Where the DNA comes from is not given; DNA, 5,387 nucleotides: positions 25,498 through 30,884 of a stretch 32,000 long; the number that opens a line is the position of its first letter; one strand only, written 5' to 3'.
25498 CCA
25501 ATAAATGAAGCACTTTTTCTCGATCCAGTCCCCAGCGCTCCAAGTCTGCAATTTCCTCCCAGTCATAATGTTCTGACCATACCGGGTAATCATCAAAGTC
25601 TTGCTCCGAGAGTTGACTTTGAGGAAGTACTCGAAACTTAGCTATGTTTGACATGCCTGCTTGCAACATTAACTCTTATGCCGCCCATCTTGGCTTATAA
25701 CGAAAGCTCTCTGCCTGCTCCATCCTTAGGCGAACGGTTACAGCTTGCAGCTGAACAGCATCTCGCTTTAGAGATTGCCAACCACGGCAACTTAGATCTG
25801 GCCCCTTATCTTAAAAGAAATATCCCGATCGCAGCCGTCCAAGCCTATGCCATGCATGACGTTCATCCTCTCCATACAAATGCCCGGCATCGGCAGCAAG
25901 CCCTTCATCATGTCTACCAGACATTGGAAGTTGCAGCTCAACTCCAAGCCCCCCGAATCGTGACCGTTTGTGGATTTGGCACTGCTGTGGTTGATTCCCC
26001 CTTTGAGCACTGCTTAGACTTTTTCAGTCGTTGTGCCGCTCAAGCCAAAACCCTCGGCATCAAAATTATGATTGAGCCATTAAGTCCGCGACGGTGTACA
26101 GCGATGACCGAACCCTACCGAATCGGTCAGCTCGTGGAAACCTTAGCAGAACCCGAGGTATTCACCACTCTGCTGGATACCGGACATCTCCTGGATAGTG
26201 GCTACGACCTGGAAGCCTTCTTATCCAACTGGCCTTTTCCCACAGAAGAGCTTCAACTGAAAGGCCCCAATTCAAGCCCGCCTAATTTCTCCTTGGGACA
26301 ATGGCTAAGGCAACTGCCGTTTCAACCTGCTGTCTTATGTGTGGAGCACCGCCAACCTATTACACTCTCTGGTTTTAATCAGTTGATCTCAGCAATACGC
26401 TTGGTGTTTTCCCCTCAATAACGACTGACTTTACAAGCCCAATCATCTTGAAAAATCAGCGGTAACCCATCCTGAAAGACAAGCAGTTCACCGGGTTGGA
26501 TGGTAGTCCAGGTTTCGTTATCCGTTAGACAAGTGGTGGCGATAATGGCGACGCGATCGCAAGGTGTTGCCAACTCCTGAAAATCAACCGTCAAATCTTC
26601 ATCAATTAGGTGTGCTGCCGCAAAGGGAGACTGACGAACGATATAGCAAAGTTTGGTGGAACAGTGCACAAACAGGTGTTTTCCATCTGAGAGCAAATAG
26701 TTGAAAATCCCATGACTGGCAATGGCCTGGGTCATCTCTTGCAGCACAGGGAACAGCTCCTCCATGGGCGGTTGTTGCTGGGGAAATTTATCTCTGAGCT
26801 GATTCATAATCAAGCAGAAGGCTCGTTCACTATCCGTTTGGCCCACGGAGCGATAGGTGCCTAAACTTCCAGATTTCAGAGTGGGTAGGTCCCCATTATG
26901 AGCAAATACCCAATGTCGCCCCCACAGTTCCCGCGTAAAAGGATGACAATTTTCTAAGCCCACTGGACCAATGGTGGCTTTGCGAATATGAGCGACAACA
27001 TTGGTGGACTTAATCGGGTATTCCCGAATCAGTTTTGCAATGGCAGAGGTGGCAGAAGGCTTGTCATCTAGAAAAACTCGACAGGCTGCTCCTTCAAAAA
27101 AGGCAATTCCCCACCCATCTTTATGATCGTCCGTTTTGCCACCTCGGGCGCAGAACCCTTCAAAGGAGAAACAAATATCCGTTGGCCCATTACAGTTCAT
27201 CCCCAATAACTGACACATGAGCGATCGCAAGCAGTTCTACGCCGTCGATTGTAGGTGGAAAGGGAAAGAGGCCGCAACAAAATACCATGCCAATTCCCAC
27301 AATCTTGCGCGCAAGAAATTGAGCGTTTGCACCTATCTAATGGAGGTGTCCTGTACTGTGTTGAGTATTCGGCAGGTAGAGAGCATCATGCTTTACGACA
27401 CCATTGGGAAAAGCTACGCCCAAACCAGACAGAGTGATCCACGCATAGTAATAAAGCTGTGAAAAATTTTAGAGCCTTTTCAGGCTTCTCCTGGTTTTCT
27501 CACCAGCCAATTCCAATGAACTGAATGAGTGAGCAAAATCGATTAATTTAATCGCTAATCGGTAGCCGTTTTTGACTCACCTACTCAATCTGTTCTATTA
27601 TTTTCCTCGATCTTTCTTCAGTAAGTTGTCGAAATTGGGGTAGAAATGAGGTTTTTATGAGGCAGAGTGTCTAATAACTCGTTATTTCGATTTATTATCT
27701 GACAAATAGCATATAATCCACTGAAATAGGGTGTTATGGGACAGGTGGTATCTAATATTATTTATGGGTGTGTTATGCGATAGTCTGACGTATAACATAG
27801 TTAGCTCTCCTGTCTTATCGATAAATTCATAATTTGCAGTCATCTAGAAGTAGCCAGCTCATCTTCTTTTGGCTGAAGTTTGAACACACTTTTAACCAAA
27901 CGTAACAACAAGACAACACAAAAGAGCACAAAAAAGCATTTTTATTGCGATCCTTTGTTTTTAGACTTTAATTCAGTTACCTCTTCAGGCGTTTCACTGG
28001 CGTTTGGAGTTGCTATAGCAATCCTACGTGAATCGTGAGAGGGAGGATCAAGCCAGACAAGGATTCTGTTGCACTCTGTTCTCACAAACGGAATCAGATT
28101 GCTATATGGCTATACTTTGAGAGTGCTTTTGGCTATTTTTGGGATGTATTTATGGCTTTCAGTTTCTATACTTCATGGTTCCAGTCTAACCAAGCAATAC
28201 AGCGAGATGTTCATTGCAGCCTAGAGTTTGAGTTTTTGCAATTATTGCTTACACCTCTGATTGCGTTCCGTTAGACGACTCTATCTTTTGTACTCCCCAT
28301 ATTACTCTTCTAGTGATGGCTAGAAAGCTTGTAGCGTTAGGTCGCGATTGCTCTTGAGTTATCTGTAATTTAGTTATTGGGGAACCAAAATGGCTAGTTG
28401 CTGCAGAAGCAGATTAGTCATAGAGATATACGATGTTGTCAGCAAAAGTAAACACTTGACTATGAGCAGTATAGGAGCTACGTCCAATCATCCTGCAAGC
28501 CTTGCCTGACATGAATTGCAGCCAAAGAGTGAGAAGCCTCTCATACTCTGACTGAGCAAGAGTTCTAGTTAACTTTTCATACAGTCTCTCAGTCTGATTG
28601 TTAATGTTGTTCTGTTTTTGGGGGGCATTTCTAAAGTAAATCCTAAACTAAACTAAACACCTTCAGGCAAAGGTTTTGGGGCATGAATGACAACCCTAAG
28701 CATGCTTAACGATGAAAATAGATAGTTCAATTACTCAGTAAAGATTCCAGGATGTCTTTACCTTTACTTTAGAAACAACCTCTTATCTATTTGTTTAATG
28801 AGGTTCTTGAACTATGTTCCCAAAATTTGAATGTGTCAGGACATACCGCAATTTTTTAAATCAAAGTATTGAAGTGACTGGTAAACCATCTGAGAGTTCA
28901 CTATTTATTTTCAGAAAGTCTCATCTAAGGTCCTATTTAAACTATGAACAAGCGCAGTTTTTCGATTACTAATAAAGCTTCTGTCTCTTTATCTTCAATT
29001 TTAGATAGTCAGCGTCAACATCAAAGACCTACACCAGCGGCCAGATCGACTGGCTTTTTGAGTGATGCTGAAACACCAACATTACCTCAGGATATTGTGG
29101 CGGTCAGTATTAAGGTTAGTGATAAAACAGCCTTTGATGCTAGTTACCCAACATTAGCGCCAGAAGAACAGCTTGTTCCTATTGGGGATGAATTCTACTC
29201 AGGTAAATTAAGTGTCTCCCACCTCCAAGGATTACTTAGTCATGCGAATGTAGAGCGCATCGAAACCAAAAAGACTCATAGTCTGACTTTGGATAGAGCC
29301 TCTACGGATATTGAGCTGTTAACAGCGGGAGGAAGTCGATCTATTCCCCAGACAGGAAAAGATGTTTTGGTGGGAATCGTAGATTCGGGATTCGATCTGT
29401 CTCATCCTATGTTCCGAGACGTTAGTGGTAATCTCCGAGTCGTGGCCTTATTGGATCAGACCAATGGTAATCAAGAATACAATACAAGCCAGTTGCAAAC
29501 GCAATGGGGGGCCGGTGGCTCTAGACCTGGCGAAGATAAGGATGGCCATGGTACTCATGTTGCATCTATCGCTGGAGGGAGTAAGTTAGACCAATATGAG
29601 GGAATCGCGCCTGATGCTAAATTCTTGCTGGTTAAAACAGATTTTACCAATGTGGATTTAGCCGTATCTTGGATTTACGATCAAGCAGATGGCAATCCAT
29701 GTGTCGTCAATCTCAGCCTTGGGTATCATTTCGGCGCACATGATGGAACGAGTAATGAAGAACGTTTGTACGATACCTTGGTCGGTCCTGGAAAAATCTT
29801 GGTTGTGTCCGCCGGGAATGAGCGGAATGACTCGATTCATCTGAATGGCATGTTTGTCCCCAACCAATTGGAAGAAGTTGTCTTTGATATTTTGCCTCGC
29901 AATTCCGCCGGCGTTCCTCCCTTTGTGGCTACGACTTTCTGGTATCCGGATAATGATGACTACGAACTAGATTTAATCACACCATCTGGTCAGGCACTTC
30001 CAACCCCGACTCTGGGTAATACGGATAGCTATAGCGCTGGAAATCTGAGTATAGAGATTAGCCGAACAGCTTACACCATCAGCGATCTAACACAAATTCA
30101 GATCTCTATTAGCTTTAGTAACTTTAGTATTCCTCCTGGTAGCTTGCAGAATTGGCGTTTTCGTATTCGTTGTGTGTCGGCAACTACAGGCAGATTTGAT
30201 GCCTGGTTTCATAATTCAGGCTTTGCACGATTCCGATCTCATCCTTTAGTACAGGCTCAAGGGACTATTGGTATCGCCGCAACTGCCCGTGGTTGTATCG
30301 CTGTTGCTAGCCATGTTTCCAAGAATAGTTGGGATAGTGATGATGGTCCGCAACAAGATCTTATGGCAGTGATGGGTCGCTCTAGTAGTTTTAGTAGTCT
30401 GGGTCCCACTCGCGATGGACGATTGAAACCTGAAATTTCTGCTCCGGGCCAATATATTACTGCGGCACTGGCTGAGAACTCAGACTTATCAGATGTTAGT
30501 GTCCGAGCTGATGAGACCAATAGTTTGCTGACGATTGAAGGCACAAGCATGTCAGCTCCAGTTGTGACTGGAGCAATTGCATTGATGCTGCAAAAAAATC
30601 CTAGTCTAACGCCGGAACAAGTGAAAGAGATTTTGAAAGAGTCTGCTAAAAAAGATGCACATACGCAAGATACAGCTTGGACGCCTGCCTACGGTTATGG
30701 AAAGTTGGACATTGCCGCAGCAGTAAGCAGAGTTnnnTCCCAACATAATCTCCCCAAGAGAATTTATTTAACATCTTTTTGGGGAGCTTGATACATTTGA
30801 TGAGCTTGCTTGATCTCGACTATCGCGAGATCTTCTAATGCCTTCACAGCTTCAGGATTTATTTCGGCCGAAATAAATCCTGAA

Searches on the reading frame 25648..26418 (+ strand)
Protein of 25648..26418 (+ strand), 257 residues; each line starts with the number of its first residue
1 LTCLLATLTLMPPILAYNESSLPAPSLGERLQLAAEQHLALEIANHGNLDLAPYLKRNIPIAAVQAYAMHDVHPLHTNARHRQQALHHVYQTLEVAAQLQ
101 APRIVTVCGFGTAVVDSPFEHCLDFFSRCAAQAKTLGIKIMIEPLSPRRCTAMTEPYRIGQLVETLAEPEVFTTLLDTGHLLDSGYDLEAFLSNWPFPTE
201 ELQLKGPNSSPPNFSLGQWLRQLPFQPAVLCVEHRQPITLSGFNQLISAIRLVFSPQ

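Call 85: search_protein_families(library=pfam, proteins=[window:25648-26418:+], max_evalue=0.001)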
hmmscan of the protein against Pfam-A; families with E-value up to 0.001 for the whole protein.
window:25648-26418:+ (257 aa): 1 family
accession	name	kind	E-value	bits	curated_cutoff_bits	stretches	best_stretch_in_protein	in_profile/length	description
PF01261.30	AP_endonuc_2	-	1.2e-11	45.2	31.1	1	57-189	40-169/249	Xylose isomerase-like TIM barrel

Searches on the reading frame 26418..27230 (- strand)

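Call 85: search_protein_families(library=pfam, proteins=[window:26418-27230:-], max_evalue=0.001)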
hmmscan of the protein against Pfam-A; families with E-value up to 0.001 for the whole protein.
window:26418-27230:- (271 aa): 1 family
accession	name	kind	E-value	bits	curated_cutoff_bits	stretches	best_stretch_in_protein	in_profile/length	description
PF13230.11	GATase_4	-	5.3e-117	390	23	1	5-258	1-254/272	Glutamine amidotransferases class-II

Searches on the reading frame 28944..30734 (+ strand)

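Call 85: search_protein_families(library=pfam, proteins=[window:28944-30734:+], max_evalue=0.001)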
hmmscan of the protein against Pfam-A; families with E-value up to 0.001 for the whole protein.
window:28944-30734:+ (597 aa): 1 family
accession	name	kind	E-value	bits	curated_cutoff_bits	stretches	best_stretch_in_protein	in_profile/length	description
PF00082.27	Peptidase_S8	-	1.6e-44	152.8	21.8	2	434-586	156-288/288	Subtilase family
